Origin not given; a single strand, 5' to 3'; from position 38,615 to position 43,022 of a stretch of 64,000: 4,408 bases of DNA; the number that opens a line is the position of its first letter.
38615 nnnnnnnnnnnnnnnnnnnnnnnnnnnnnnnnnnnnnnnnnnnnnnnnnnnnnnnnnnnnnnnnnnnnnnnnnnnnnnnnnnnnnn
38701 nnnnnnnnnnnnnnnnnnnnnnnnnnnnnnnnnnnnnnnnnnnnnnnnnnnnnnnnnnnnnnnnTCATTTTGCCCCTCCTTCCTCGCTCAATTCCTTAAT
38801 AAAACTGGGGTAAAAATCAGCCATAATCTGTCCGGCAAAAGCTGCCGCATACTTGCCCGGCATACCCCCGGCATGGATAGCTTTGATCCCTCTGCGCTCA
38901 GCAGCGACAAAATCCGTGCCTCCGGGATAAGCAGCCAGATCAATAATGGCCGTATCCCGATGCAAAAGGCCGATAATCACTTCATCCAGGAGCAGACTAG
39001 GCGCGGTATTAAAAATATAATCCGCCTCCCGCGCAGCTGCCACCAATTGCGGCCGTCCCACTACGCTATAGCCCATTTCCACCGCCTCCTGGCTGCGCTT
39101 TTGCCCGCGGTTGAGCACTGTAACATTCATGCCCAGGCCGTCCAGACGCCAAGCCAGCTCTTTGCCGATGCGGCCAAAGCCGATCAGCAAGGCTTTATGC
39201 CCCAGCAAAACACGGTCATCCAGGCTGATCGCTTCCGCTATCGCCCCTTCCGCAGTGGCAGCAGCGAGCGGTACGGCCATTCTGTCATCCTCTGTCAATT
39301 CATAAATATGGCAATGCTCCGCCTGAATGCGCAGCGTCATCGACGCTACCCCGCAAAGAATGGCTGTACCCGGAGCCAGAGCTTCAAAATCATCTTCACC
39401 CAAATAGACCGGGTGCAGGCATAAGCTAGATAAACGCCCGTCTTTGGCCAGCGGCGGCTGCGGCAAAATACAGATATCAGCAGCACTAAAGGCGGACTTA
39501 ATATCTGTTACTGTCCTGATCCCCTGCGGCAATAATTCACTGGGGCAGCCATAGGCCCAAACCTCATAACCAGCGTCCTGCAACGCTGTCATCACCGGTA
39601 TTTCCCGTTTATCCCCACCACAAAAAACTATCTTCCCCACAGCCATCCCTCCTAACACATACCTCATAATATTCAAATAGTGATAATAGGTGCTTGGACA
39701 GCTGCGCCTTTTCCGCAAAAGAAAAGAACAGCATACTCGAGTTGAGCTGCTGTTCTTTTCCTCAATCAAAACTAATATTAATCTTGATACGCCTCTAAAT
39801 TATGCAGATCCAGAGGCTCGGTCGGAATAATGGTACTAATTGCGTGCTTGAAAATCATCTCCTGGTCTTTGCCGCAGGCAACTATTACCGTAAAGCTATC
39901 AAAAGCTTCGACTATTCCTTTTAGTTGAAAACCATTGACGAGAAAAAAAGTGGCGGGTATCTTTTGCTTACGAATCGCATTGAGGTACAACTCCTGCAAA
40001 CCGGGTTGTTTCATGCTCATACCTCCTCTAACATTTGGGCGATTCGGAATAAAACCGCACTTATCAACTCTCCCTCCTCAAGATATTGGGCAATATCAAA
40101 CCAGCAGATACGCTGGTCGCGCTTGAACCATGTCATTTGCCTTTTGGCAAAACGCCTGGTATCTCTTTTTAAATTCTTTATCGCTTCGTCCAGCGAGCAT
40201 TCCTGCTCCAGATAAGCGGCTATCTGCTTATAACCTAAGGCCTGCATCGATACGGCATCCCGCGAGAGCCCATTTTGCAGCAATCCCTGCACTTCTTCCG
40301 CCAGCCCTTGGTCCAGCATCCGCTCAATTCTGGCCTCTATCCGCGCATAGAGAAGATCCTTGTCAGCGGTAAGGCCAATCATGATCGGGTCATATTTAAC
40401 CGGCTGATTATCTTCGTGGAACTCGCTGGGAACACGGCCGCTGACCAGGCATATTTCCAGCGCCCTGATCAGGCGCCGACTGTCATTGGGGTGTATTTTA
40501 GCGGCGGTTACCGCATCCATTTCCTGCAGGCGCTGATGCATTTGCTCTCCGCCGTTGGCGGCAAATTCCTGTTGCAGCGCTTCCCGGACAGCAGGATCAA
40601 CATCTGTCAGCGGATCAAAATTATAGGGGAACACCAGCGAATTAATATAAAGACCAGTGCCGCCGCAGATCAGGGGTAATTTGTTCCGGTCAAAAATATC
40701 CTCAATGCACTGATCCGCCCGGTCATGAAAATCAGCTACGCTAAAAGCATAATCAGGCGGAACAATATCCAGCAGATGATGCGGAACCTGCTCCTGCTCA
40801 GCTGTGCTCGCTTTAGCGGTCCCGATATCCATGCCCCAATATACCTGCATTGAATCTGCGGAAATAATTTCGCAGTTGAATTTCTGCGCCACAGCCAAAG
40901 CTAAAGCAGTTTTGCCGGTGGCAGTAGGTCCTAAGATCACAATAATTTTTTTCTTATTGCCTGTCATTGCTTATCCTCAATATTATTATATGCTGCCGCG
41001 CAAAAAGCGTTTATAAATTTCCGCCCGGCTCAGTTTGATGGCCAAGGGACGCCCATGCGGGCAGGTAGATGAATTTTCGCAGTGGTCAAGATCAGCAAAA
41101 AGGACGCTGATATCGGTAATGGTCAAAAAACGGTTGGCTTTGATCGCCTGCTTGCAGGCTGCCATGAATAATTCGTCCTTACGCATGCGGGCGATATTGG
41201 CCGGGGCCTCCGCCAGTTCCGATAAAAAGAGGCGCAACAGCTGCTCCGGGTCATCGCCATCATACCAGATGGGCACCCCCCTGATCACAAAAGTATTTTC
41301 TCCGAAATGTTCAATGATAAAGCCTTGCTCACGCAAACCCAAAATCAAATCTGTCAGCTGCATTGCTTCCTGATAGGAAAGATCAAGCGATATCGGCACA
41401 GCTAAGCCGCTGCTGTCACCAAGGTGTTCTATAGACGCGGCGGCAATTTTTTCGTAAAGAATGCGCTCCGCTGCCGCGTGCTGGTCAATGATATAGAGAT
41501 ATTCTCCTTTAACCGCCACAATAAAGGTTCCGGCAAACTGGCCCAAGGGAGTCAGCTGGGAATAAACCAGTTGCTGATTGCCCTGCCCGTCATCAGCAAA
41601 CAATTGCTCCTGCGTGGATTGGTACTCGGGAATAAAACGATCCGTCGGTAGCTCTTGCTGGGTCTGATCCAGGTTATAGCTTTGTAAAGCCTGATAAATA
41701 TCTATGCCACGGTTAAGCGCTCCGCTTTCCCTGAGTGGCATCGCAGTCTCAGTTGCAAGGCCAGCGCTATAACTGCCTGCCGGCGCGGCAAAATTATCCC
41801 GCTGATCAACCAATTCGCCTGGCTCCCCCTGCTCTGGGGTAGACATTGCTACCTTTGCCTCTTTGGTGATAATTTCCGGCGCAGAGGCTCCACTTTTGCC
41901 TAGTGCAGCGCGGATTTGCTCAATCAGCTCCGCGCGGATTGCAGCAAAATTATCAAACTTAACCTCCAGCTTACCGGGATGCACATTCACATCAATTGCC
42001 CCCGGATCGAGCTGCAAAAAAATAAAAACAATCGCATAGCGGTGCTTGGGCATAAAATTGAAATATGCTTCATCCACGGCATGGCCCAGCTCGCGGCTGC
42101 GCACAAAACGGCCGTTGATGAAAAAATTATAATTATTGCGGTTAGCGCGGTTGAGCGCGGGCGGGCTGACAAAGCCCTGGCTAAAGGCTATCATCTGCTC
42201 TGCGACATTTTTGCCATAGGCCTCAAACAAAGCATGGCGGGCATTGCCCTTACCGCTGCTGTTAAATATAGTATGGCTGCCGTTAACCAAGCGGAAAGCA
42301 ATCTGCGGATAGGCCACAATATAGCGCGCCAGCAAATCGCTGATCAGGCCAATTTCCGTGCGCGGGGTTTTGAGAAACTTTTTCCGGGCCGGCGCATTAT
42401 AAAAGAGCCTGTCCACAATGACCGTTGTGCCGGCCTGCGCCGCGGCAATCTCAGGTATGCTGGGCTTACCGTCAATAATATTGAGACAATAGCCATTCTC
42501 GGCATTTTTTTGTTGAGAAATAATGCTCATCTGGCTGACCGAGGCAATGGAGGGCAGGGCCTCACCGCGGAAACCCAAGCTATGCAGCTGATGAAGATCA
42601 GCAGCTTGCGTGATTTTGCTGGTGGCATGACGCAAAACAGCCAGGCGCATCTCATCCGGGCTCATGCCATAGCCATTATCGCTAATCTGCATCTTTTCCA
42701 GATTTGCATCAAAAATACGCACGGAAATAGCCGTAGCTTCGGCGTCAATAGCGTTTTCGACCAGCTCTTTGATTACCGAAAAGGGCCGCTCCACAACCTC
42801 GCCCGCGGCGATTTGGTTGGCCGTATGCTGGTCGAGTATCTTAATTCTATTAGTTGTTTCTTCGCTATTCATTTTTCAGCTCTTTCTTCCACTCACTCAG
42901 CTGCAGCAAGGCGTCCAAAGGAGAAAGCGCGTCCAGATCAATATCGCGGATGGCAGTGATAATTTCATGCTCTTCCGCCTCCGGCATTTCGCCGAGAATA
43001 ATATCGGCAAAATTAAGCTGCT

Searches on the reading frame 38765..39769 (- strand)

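Call 75: search_protein_families(library=pfam, proteins=[window:38765-39769:-], max_evalue=0.00001)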
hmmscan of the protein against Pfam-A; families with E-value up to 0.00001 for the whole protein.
window:38765-39769:- (334 aa): 2 families
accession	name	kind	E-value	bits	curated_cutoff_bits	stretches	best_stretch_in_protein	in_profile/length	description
PF16924.11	DpaA_N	-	3.8e-17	62.9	29.2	1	46-155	1-110/116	Dipicolinate synthase subunit A N-terminal domain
PF02826.25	2-Hacid_dh_C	-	1.5e-09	37.9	25.1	1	186-258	32-101/178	D-isomer specific 2-hydroxyacid dehydrogenase, NAD binding domain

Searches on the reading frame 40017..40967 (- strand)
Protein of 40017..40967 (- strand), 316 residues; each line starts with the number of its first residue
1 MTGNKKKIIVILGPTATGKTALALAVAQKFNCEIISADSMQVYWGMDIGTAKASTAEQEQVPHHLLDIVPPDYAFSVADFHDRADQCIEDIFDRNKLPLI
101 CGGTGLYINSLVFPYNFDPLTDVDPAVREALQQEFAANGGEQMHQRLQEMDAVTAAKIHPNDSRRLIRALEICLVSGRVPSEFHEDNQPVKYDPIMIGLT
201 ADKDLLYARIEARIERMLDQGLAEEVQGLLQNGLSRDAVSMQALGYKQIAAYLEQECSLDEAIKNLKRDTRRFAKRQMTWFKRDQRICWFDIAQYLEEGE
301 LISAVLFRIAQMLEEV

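Call 75: search_protein_families(library=pfam, proteins=[window:40017-40967:-], max_evalue=0.00001)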
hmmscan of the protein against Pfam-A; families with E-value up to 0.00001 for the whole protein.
window:40017-40967:- (316 aa): 2 families
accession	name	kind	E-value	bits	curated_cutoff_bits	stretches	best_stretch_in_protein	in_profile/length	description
PF01715.23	IPPT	-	6.2e-91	304.8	23.6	1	41-284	1-243/243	IPP transferase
PF01745.22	IPT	-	8.1e-10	38.9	20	1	7-61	2-56/233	Isopentenyl transferase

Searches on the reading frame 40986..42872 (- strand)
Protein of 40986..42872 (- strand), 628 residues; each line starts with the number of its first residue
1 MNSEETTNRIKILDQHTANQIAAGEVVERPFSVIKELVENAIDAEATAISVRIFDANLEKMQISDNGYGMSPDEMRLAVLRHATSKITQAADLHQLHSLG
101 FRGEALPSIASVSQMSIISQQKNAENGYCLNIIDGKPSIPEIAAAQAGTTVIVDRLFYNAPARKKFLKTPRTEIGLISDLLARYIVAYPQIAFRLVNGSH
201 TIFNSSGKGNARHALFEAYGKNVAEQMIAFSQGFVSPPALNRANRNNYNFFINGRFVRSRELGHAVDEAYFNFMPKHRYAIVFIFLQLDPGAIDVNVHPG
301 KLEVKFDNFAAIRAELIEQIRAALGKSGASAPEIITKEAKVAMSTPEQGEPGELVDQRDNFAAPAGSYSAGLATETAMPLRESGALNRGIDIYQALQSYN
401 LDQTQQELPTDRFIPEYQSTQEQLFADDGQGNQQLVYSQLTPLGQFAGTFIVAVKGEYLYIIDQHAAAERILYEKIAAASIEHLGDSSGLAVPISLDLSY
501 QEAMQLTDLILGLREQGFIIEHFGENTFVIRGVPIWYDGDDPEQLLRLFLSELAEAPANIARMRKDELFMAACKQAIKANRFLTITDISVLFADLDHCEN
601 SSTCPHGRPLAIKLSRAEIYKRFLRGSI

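Call 8: search_protein_families(library=pfam, proteins=[window:40986-42872:-], max_evalue=0.00001)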
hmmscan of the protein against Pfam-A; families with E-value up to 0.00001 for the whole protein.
window:40986-42872:- (628 aa): 4 families
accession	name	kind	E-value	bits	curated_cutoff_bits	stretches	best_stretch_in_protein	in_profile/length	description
PF08676.16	MutL_C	-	8.1e-31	107.1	25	1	443-581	1-140/142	MutL C terminal dimerisation domain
PF01119.25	DNA_mis_repair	-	1e-28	99.8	26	1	222-324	8-118/119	DNA mismatch repair protein, C-terminal domain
PF13589.12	HATPase_c_3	-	5.9e-13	49.5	25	1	31-131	4-104/137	Histidine kinase-, DNA gyrase B-, and HSP90-like ATPase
PF02518.31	HATPase_c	-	6.5e-06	27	26.4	0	28-82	4-56/111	Histidine kinase-, DNA gyrase B-, and HSP90-like ATPase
